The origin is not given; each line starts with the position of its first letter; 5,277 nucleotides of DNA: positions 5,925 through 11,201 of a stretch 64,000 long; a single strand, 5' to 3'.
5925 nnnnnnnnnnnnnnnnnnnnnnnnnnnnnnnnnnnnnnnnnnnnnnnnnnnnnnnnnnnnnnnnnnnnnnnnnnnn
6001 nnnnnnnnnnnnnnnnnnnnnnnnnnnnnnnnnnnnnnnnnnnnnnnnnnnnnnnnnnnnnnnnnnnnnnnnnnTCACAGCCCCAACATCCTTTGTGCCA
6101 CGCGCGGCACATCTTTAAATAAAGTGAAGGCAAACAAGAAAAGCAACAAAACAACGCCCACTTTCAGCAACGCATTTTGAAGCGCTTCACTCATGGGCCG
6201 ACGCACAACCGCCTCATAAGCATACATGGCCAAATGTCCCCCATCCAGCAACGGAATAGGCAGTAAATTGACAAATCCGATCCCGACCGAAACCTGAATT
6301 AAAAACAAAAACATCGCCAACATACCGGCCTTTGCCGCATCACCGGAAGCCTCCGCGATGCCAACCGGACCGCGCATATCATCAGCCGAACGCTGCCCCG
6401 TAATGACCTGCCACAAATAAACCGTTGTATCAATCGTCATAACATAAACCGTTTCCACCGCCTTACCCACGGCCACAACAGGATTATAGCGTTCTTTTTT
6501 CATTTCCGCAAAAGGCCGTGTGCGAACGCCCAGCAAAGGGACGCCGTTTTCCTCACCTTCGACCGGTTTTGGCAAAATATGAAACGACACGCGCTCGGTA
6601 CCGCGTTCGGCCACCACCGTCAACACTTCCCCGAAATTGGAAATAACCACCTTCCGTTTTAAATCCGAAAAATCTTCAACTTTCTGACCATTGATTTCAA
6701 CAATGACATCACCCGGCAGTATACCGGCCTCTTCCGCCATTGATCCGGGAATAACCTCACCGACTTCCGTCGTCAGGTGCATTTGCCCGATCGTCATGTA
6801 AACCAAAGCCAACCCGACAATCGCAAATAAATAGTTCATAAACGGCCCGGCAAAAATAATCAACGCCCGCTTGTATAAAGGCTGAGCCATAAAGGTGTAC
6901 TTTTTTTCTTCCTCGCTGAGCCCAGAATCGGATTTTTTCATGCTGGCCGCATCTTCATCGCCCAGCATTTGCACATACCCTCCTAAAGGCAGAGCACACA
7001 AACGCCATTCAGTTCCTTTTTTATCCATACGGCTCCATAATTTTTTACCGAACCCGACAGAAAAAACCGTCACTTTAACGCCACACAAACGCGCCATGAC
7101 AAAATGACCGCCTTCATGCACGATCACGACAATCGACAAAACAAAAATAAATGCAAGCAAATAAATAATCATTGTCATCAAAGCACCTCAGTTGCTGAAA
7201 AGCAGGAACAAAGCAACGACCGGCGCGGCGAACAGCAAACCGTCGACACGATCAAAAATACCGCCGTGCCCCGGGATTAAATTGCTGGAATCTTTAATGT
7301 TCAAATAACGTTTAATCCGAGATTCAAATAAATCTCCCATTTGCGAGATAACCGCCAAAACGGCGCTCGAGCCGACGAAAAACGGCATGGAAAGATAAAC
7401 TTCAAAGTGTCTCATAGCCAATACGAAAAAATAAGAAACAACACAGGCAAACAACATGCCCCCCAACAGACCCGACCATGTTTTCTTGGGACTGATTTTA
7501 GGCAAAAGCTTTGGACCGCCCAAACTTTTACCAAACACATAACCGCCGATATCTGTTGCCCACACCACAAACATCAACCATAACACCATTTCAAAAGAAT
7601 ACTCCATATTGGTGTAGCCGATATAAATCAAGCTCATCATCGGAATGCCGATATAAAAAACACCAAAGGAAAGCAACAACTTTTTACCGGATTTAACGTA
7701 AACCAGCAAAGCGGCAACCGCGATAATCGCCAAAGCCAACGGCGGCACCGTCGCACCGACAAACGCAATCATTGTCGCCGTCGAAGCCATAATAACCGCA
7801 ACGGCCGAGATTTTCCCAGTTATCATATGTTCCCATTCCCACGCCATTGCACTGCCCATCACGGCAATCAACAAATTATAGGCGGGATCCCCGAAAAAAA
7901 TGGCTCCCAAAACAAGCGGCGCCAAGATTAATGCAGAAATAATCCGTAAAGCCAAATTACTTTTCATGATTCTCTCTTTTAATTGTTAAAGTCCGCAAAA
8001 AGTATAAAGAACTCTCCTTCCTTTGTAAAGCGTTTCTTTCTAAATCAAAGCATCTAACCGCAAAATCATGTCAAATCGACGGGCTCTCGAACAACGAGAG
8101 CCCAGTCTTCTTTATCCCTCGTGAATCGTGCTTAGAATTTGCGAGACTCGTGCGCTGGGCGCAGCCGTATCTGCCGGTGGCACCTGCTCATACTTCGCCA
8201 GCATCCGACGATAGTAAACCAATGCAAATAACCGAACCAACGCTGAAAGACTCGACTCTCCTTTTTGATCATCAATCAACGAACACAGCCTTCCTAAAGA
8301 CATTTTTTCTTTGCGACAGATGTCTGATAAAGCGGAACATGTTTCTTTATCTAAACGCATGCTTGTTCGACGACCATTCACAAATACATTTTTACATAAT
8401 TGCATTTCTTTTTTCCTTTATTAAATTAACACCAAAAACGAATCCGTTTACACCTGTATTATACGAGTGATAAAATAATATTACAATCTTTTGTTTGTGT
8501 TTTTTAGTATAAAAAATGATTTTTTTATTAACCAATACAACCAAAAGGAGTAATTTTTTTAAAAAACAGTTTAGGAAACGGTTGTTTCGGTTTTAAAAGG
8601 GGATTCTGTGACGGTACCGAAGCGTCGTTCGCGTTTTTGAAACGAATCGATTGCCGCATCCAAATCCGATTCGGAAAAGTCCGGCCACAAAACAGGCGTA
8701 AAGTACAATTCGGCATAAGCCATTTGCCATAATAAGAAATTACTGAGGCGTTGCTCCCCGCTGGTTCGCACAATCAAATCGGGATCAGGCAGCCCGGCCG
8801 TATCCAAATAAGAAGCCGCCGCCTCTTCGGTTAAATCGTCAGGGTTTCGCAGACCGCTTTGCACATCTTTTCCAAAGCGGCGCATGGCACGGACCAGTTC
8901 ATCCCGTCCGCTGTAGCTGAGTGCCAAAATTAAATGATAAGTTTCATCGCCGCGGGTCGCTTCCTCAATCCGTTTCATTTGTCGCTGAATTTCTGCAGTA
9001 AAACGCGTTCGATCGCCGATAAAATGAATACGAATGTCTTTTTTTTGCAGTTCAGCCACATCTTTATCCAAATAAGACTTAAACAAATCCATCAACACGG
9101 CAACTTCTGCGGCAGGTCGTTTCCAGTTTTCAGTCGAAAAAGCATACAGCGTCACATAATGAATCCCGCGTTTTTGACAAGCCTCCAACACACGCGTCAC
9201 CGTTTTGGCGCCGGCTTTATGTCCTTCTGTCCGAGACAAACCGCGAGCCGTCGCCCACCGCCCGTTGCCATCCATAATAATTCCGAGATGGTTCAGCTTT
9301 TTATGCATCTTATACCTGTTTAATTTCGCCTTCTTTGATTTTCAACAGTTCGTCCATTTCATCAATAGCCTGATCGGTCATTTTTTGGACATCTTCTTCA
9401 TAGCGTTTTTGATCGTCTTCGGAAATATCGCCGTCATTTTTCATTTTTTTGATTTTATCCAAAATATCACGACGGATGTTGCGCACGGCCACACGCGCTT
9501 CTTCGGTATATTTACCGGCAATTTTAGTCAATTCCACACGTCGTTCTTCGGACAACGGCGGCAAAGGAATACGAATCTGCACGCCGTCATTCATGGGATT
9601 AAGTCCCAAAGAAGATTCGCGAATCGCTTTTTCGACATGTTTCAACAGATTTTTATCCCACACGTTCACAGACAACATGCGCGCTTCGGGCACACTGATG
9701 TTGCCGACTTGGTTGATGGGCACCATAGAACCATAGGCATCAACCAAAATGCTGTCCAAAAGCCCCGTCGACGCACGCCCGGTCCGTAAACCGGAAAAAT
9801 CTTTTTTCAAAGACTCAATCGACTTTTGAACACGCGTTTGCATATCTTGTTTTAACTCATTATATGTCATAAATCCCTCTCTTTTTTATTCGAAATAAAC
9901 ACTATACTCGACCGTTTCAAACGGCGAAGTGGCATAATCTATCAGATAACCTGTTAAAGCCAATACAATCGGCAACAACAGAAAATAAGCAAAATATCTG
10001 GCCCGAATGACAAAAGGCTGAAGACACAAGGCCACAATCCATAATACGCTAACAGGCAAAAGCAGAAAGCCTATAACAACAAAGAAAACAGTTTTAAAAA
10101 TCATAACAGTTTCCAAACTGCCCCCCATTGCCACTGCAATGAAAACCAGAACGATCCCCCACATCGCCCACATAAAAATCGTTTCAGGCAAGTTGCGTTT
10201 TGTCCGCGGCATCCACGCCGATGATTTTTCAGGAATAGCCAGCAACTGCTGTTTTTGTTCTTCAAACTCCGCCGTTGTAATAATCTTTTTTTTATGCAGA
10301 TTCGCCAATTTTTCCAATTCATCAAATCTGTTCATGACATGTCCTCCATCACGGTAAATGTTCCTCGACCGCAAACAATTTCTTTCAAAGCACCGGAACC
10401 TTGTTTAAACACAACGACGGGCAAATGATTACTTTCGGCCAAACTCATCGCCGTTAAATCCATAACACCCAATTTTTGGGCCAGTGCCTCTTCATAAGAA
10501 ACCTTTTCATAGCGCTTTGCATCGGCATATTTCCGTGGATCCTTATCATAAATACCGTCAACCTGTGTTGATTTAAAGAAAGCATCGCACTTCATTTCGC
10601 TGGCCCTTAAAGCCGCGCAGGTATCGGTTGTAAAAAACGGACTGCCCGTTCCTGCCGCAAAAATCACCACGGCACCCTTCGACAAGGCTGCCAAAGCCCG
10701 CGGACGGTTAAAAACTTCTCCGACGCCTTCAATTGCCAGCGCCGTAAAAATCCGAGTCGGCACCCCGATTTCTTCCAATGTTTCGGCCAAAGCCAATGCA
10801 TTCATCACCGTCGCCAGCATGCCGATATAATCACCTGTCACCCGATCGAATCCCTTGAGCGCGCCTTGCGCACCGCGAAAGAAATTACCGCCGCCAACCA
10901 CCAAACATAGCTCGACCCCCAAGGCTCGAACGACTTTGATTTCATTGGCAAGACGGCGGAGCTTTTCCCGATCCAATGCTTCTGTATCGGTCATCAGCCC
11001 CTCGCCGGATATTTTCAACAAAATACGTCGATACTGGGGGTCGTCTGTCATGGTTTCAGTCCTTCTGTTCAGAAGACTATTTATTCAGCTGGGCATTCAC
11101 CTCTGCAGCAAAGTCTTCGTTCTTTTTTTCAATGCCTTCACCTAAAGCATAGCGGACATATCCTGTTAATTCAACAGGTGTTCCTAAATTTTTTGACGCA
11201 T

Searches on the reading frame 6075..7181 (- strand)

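Call 28: search_protein_families(library=pfam, proteins=[window:6075-7181:-], max_evalue=0.001)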
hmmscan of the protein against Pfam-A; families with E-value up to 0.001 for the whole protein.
window:6075-7181:- (368 aa): 4 families
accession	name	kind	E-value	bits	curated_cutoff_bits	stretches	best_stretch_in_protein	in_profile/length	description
PF02163.28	Peptidase_M50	-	5.1e-66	222.6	27.2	1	10-349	1-221/221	Peptidase family M50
PF17820.7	PDZ_6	-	6.5e-13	48.6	27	1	140-193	2-54/54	PDZ domain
PF00595.29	PDZ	-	5.9e-10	39.8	23.2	1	137-190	26-79/81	PDZ domain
PF13180.12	PDZ_2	-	9.1e-08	32.7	27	1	140-202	16-78/80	PDZ domain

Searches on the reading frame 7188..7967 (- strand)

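Call 28: search_protein_families(library=pfam, proteins=[window:7188-7967:-], max_evalue=0.001)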
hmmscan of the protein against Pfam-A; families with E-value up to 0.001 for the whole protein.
window:7188-7967:- (259 aa): 1 family
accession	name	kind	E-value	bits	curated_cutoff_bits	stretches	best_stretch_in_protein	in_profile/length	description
PF01148.25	CTP_transf_1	-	2.1e-54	185.6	24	1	8-256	3-262/264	Cytidylyltransferase family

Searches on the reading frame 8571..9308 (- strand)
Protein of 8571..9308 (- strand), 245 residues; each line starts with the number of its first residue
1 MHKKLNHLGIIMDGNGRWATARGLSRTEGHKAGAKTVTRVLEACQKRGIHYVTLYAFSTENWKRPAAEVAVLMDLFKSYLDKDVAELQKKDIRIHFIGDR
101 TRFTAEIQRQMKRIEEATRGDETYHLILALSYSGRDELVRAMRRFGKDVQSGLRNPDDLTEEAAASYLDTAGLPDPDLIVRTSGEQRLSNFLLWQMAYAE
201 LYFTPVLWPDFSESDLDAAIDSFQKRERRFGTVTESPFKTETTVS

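Call 28: search_protein_families(library=pfam, proteins=[window:8571-9308:-], max_evalue=0.001)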
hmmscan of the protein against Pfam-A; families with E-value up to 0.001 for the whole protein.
window:8571-9308:- (245 aa): 1 family
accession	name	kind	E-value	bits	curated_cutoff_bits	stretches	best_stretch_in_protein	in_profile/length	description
PF01255.24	Prenyltransf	-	3.3e-87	292.1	27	1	11-231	1-219/219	Putative undecaprenyl diphosphate synthase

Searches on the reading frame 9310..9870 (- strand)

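Call 28: search_protein_families(library=pfam, proteins=[window:9310-9870:-], max_evalue=0.001)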
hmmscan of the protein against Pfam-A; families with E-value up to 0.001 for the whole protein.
window:9310-9870:- (186 aa): 1 family
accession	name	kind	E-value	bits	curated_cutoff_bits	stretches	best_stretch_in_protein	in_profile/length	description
PF01765.24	RRF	-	1.4e-66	223.8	29.7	1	21-183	1-163/164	Ribosome recycling factor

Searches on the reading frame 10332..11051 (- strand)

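Call 28: search_protein_families(library=pfam, proteins=[window:10332-11051:-], max_evalue=0.001)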
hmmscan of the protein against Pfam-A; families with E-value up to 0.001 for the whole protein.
window:10332-11051:- (239 aa): 1 family
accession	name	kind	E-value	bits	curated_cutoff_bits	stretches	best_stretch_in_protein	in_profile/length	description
PF00696.33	AA_kinase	-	2.1e-34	119.7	24.9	1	9-215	2-233/234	Amino acid kinase family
